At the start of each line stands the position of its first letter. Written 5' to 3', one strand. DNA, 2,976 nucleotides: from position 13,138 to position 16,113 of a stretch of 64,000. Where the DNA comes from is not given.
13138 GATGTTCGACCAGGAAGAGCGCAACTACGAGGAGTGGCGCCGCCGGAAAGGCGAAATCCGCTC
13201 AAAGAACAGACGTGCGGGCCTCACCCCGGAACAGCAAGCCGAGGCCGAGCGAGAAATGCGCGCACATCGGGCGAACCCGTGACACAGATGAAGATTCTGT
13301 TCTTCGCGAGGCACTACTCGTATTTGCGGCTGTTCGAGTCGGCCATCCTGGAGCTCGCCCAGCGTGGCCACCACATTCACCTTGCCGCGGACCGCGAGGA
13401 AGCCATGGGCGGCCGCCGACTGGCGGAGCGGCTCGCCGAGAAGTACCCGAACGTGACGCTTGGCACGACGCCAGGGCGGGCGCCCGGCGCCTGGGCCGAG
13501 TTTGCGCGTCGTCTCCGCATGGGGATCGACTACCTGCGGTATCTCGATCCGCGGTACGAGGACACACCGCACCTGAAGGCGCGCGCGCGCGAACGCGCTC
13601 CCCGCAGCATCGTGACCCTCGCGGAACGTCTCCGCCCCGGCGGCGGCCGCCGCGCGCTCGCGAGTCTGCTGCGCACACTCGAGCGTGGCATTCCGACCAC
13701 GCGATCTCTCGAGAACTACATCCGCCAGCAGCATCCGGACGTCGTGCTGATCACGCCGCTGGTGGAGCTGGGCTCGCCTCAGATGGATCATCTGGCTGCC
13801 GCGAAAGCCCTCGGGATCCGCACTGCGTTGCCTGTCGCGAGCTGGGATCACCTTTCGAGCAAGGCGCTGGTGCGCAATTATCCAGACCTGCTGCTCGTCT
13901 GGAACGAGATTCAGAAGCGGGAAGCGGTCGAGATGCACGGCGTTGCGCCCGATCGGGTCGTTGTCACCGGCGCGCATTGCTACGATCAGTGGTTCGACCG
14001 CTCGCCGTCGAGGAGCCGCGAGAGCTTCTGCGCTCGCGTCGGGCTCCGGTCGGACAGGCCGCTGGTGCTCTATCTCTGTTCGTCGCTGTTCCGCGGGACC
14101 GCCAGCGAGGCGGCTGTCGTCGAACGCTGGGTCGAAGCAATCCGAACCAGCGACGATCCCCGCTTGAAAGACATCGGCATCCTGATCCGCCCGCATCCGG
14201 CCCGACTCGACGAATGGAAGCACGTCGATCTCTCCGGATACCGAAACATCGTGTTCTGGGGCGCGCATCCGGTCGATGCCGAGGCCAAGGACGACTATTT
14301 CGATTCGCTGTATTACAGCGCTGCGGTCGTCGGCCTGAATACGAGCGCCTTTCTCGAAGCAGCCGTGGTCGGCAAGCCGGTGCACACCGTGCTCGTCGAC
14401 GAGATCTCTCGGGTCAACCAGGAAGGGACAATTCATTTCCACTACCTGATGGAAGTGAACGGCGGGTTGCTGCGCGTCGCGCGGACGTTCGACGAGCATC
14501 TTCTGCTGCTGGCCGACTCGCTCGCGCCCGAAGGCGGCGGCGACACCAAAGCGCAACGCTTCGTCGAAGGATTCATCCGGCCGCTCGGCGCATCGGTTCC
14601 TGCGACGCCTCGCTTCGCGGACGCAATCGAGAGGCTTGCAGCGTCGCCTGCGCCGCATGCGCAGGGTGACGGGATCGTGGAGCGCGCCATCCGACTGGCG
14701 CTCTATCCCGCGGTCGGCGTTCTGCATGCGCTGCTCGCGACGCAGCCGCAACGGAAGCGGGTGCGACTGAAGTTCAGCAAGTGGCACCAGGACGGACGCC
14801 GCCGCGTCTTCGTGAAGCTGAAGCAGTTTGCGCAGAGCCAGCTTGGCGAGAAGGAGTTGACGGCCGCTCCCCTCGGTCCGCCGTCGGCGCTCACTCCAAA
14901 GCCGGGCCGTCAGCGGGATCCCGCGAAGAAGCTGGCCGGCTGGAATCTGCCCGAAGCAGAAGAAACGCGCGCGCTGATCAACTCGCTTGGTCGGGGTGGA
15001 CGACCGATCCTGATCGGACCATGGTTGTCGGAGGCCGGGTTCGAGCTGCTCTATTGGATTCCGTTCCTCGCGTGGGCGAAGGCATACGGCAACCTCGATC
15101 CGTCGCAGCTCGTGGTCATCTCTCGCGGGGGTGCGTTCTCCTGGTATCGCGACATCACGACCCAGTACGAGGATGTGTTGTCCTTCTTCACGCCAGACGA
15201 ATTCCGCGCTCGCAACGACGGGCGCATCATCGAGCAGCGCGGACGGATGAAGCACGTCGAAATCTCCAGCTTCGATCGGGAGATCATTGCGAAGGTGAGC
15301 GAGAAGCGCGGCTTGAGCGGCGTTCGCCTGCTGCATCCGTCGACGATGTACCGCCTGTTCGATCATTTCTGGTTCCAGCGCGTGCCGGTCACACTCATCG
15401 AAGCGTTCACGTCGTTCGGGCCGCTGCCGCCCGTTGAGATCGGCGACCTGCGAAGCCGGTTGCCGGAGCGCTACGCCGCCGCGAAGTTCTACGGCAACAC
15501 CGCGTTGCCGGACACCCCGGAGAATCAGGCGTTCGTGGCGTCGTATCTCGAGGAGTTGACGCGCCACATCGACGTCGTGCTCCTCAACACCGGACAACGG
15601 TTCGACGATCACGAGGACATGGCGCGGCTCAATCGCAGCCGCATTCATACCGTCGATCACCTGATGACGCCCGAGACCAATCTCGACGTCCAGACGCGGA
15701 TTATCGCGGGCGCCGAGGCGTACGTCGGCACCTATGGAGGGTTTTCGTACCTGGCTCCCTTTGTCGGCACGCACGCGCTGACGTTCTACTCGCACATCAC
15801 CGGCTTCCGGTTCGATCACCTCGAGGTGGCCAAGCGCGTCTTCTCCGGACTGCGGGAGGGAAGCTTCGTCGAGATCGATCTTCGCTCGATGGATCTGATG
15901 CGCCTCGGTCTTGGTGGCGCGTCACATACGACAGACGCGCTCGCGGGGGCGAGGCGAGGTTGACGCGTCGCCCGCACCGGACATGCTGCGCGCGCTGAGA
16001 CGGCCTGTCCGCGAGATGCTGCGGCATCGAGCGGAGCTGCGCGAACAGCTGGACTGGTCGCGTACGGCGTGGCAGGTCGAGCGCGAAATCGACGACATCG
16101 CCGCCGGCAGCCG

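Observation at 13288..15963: Rosetta-stone fusion linking the two unknown families (A-B) in one 891-aa protein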

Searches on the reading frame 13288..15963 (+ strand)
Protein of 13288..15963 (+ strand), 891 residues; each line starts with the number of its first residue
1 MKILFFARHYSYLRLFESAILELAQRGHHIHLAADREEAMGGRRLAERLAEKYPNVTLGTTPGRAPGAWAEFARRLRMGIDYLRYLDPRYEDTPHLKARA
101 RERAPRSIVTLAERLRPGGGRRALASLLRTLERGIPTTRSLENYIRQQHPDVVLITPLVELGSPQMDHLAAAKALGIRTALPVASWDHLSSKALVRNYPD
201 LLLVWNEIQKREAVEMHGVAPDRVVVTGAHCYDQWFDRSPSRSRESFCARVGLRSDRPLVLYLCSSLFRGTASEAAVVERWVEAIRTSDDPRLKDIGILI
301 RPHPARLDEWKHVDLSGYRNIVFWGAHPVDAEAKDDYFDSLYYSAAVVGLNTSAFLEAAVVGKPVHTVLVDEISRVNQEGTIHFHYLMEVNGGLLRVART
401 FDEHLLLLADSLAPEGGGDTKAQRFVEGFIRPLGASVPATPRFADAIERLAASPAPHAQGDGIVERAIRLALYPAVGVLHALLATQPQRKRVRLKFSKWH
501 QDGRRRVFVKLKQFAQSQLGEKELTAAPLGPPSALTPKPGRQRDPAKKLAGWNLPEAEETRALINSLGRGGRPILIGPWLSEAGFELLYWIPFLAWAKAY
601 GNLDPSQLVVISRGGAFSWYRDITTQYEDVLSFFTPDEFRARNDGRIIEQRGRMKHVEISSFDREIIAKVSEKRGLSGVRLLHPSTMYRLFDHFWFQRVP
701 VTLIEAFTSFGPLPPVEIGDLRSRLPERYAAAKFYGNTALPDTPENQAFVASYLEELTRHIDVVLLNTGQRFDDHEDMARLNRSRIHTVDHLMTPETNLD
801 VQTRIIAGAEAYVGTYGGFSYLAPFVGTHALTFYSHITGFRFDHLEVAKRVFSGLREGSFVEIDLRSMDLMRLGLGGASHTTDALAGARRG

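Call 6: search_protein_families(library=pfam, proteins=[window:13288-15963:+], max_evalue=0.1)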
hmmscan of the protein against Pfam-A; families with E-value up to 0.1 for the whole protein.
window:13288-15963:+ (891 aa): 0 families

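Call 7: search_protein_families(library=ncbifam, proteins=[window:13288-15963:+], max_evalue=0.1)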
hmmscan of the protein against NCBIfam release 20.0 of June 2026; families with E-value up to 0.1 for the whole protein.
window:13288-15963:+ (891 aa): 2 families
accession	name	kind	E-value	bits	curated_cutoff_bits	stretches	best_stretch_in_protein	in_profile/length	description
NF046086.1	BFO_1060_trans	domain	2.1e-08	33.7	200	1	144-276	42-179/365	BFO_1060 family glycosyltransferase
NF000208.1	EreA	exception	0.047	12.5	750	1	749-807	108-163/408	EreA family erythromycin esterase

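Call 9: search_solved_structures(query=window:13288-15963:+, max_evalue=10)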
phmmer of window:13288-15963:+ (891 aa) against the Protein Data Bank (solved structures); distinct sequences matched with E-value up to 10: 1.
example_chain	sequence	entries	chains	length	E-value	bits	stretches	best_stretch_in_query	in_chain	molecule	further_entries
1wn2_A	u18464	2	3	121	0.63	11.3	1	478-545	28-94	Peptidyl-tRNA hydrolase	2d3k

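Call 10: find_homologous_proteins(query=window:13288-15963:+)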
Query window:13288-15963:+ (891 aa): 3022 proteins with E <= 0.001 among 8000 candidates; the best 120 are listed.
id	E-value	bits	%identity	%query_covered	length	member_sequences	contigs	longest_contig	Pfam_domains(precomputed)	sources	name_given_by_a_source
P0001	0.0e+0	2030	100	100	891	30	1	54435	-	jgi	-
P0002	0.0e+0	1759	85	100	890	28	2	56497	-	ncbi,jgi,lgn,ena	-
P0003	0.0e+0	1746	85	99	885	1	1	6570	-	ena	-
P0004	0.0e+0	1744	85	99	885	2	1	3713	-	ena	-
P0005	0.0e+0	1741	84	100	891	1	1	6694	-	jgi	jgi:hypothetical protein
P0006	0.0e+0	1739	84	100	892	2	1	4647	-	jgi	jgi:hypothetical protein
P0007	0.0e+0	1734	84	100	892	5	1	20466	-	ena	-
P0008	0.0e+0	1729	84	99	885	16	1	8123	-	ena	-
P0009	0.0e+0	1724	84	99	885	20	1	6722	-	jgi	jgi:hypothetical protein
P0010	0.0e+0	1705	83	99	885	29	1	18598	-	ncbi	ncbi:MAG TPA: hypothetical protein VGJ52_09915 [Vicinamibacterales bacterium]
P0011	0.0e+0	1705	83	99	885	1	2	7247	-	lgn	-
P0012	0.0e+0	1697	83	98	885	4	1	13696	-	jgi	jgi:hypothetical protein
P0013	0.0e+0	1697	83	99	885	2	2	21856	-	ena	-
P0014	0.0e+0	1695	83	99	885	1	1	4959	-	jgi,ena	-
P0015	0.0e+0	1685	82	99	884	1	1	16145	-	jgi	jgi:hypothetical protein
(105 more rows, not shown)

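Call 33: find_related_loci(query=window:13288-15963:+, collection=genome_contigs, flank=10000)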
Query window:13288-15963:+ (891 aa) in genome_contigs; peptide patterns used: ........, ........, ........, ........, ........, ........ (x = any residue, [..] = any of these).
131 stretches matched a pattern; 26 encode a relative of the query (tblastn E <= 1e-3); 25 distinct loci.
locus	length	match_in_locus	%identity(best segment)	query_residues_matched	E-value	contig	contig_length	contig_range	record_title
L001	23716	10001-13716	86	1-891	0e+0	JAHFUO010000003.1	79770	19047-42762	MAG: Acidobacteria bacterium isolate nzgw81 NODE_367_length_79771_cov_6.905235, whole genome shotgun sequence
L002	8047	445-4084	84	1-880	0e+0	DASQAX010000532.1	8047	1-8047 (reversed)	MAG TPA_asm: Vicinamibacterales bacterium isolate SMAG_U11656 k141_684800, whole genome shotgun sequence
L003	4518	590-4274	84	1-884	0e+0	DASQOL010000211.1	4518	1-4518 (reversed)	MAG TPA_asm: Gammaproteobacteria bacterium isolate SMAG_U10802 k141_1175352, whole genome shotgun sequence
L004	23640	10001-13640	80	1-877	0e+0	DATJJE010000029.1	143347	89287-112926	MAG TPA_asm: Vicinamibacterales bacterium isolate SMAG_U15557 k141_8855360, whole genome shotgun sequence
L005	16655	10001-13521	81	1-880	0e+0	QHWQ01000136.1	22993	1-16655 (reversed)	MAG: Acidobacteria bacterium isolate gp6 AA39 14_1009_09_20cm_scaffold_4926_curated, whole genome shotgun sequence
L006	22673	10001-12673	71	1-888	0e+0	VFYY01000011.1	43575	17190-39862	MAG: Acidimicrobiia bacterium isolate K_Offshore_120m_m2_006 K_Offshore_120m_m2_006_Ga0194131_10001261, whole genome sho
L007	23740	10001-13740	69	1-888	0e+0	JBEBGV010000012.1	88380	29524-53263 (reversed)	MAG: Vicinamibacterales bacterium isolate ATF_5 NODE_45_length_88380_cov_7.228566, whole genome shotgun sequence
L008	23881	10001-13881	68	1-873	0e+0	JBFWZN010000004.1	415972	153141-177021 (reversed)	MAG: Vicinamibacterales bacterium isolate CA_2019_TPBS_189 NODE_150_length_415972_cov_10.092556_TPBS, whole genome shotg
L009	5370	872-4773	62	1-882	0e+0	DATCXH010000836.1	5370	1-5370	MAG TPA_asm: Vicinamibacterales bacterium isolate SMAG_U7434 k141_469805, whole genome shotgun sequence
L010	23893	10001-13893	63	1-885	0e+0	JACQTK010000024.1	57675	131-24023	MAG: Acidobacteria bacterium isolate NC_groundwater_1409_Ag_S-0.65um_68_39 S_p65_S5_coassembly_k141_521439, whole genome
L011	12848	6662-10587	61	1-882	0e+0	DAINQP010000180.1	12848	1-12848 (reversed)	MAG TPA_asm: Vicinamibacterales bacterium isolate CTOTU21637 NODE_1729_length_12848_cov_5.590401, whole genome shotgun s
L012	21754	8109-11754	81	1-880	0e+0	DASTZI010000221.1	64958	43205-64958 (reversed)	MAG TPA_asm: Vicinamibacterales bacterium isolate SMAG_U2464 k141_1203780, whole genome shotgun sequence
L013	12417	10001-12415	60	1-805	0e+0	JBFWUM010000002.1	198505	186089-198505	MAG: Vicinamibacterales bacterium isolate CA_2019_TPBF_70 NODE_667_length_198505_cov_16.438229_TPBF, whole genome shotgu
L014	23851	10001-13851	61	1-879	0e+0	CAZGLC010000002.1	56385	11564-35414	MAG TPA_asm: uncultured Bifidobacteriaceae bacterium isolate ERP125453_co2_124 genome assembly, contig: NODE_112_length_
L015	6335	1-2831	68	292-882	0e+0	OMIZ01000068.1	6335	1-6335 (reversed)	Actinobacteria bacterium isolate AM_0849 genome assembly, contig: k99_1114707, whole genome shotgun sequence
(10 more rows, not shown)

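Call 39: predict_structure(alignment_id=A2)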
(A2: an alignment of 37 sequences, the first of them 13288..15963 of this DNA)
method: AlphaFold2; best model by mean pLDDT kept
length: 891 residues; sequences in the alignment: 37
mean_pLDDT: 82.5   pTM: 0.57
mean pLDDT of the five models: 82.5, 81.7, 80.5, 79.0, 78.7
residues with pLDDT >= 90: 351; 70-90: 412; 50-70: 72; < 50: 56
segments of 3 or more residues with pLDDT < 50: 414-416, 519-533, 536-547, 870-891
pLDDT, mean of each block of 10 residues (from residue 1): 92 88 97 77 83 93 80 88 84 77 91 88 90 89 95 77 78 94 79 66 91 85 94 90 92 91 73 84 92 91 81 77 79 90 90 84 89 67 81 89 93 66 91 92 97 91 89 92 83 79 75 62 36 42 48 80 86 92 88 93 92 90 93 90 89 85 95 93 94 82 86 88 93 83 81 85 77 53 79 86 94 85 91 73 79 84 67 39 37 31
secondary structure, 60 per line:
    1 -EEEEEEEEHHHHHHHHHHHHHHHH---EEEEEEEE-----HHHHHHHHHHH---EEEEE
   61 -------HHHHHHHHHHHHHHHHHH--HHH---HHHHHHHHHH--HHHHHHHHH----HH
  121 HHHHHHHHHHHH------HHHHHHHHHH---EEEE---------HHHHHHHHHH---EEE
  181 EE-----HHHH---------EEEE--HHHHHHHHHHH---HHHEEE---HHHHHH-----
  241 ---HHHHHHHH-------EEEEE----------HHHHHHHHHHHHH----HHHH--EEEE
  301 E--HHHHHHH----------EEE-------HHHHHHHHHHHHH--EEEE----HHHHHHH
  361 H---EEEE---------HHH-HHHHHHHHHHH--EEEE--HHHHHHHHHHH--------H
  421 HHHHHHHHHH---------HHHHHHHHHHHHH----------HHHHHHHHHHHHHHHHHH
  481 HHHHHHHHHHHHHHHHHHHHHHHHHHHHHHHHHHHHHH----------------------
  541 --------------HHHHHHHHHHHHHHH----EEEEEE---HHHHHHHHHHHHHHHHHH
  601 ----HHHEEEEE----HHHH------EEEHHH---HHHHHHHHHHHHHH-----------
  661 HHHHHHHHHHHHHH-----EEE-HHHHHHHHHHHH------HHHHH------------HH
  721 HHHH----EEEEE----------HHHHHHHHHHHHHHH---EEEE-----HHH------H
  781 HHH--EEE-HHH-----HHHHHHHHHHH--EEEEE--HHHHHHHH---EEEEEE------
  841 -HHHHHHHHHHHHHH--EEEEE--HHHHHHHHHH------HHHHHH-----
elements in order (helices of 4 or more, strands of 3 or more residues): E2-9 H10-25 E29-36 H42-52 E56-60 H68-85 H94-103 H106-114 H119-132 H139-148 E152-155 H165-174 E178-182 H188-191 E201-204 H207-217 E224-226 H230-235 H244-251 E259-263 H274-286 H291-294 E297-301 H304-310 E321-323 H331-343 E346-349 H354-361 E365-368 H382-392 E395-398 H401-411 H420-430 H440-452 H463-518 H555-569 E574-579 H583-600 E608-612 H617-620 E627-629 H636-649 H661-674 E680-682 H684-695 H702-706 H719-724 E729-733 H744-758 E762-765 H780-783 E786-788 H798-808 E811-815 H818-825 E829-834 H842-855 E858-862 H865-874 H881-886

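Call 42: fold_search(model_id=the predicted structure, library=pdb)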
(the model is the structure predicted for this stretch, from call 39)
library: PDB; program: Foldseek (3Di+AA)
matches with E <= 10: 1421; with E <= 0.001: 313
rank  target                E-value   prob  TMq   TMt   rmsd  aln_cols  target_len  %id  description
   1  5xvs_A                2.8e-10  1.00  0.28  0.64   7.5       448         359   11  Crystal structure of UDP-GlcNAc 2-epimerase NeuC complexed with UDP (released 2018-04-11)
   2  3c48_A                3.1e-10  1.00  0.19  0.37  14.6       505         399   14  Structure of the retaining glycosyltransferase MshA: The first step in mycothiol biosynthesis. Organism: Corynebacteri (released 2008-03-25)
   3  1f6d_C                3.4e-10  1.00  0.29  0.64   7.2       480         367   14  THE STRUCTURE OF UDP-N-ACETYLGLUCOSAMINE 2-EPIMERASE FROM E. COLI. (released 2000-12-13)
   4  5xvs_B                5.5e-10  1.00  0.27  0.57   8.6       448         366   12  Crystal structure of UDP-GlcNAc 2-epimerase NeuC complexed with UDP (released 2018-04-11)
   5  3ot5_D                5.8e-10  1.00  0.31  0.66   7.8       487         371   14  2.2 Angstrom Resolution Crystal Structure of putative UDP-N-acetylglucosamine 2-epimerase from Listeria monocytogenes (released 2010-09-22)
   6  5zlr_A                7.4e-10  1.00  0.31  0.66   7.1       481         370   11  Structure of NeuC (released 2018-05-16)
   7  1f6d_B                7.8e-10  1.00  0.31  0.66   6.7       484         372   14  THE STRUCTURE OF UDP-N-ACETYLGLUCOSAMINE 2-EPIMERASE FROM E. COLI. (released 2000-12-13)
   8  1f6d_D                1.1e-09  1.00  0.31  0.66   6.6       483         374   13  THE STRUCTURE OF UDP-N-ACETYLGLUCOSAMINE 2-EPIMERASE FROM E. COLI. (released 2000-12-13)
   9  3ot5_A                1.5e-09  1.00  0.30  0.65   7.0       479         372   14  2.2 Angstrom Resolution Crystal Structure of putative UDP-N-acetylglucosamine 2-epimerase from Listeria monocytogenes (released 2010-09-22)
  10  4zht_B                1.8e-09  1.00  0.30  0.62   8.0       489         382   10  Crystal structure of UDP-GlcNAc 2-epimerase (released 2016-06-01)
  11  1f6d_A                2.0e-09  1.00  0.32  0.67   6.5       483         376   13  THE STRUCTURE OF UDP-N-ACETYLGLUCOSAMINE 2-EPIMERASE FROM E. COLI. (released 2000-12-13)
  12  4zht_C                2.0e-09  1.00  0.30  0.61   8.0       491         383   10  Crystal structure of UDP-GlcNAc 2-epimerase (released 2016-06-01)
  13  3ot5_C                3.1e-09  1.00  0.31  0.66   7.5       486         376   13  2.2 Angstrom Resolution Crystal Structure of putative UDP-N-acetylglucosamine 2-epimerase from Listeria monocytogenes (released 2010-09-22)
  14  4neq                  3.1e-09  1.00  0.29  0.65   7.3       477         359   13  The structure of UDP-GlcNAc 2-epimerase from Methanocaldococcus jannaschii (released 2014-04-23)
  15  3c4q_B                4.2e-09  1.00  0.28  0.57   8.4       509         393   12  Structure of the retaining glycosyltransferase MshA : The first step in mycothiol biosynthesis. Organism : Corynebacte (released 2008-04-01)
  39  8qoy                  2.7e-08  1.00  0.21  0.19  31.0       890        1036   11  Capsular polysaccharide synthesis multienzyme of Actinobacillus Pleuropneumoniae serotype 3 (released 2024-07-03)
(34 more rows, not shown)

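Call 45: search_solved_structures(query=A3, max_evalue=10, show_alignments=3)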
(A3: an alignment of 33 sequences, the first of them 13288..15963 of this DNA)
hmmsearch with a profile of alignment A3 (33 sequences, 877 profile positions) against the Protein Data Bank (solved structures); distinct sequences matched with E-value up to 10: 3.
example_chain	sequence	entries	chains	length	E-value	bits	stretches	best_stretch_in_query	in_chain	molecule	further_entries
7cb3_A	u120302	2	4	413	0.63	11.1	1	171-196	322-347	Chalcone/stilbene synthase | Chalcone synthase-like protein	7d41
3js6_A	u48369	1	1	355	1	10.4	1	597-631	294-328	Uncharacterized ParM protein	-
3ejb_A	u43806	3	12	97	1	10.3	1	384-466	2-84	Acyl carrier protein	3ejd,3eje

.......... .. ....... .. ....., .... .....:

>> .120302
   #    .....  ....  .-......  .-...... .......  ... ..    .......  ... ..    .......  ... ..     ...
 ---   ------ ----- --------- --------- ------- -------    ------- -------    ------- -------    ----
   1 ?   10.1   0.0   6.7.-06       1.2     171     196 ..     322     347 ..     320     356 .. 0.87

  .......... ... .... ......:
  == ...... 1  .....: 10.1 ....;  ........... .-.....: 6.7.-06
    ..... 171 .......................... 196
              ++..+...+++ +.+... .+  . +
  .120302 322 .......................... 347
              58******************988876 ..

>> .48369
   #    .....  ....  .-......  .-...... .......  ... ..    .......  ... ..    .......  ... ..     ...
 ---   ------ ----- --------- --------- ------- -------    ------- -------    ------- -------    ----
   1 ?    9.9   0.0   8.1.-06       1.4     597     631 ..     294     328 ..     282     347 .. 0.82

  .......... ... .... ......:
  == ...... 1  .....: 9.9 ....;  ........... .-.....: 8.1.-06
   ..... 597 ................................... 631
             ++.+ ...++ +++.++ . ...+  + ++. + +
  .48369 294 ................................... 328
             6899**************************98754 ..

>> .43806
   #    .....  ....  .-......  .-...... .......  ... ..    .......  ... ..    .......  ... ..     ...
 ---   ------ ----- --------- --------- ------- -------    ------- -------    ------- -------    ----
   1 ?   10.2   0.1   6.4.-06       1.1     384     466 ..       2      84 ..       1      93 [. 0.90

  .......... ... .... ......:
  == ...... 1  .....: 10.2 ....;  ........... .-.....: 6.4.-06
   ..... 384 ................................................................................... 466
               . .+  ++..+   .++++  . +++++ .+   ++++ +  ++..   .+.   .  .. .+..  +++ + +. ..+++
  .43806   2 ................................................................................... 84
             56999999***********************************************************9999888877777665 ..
